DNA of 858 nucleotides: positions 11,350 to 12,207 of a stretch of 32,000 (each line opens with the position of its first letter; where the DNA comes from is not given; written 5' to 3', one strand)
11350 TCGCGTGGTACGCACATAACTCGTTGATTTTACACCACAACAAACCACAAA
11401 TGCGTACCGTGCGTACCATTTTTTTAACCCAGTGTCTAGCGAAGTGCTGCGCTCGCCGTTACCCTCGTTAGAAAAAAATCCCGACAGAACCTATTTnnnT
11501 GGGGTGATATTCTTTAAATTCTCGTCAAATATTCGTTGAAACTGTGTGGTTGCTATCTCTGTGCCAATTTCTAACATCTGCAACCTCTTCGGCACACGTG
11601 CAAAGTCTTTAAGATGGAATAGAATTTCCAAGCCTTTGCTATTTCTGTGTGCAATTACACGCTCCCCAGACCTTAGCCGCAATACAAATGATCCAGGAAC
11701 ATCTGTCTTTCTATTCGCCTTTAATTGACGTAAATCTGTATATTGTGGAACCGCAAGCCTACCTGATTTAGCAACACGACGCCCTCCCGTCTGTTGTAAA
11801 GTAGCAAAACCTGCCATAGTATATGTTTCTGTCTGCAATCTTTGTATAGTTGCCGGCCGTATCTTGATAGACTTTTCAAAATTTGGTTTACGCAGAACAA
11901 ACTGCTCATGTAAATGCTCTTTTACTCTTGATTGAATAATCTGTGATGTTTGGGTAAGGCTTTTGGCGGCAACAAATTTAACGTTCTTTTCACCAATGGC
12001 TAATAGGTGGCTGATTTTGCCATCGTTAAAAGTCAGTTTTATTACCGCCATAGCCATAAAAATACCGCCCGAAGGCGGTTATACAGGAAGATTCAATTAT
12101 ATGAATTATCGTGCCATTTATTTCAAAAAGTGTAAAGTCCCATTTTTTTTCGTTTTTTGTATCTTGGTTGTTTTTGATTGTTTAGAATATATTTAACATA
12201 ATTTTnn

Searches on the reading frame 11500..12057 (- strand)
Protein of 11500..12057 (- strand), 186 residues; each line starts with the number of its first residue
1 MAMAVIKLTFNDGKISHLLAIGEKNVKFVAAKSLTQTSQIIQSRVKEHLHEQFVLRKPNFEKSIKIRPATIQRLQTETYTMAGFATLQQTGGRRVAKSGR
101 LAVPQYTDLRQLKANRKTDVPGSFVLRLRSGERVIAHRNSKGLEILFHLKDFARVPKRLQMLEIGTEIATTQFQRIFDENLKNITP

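Call 17: search_protein_families(library=phrogs, proteins=[window:11500-12057:-], max_evalue=0.0001)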
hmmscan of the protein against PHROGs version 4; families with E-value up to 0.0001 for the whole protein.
window:11500-12057:- (186 aa): 1 family
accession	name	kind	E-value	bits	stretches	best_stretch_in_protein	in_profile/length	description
phrog_1924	-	tail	9.1e-12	46.3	1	5-98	3-105/237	minor tail protein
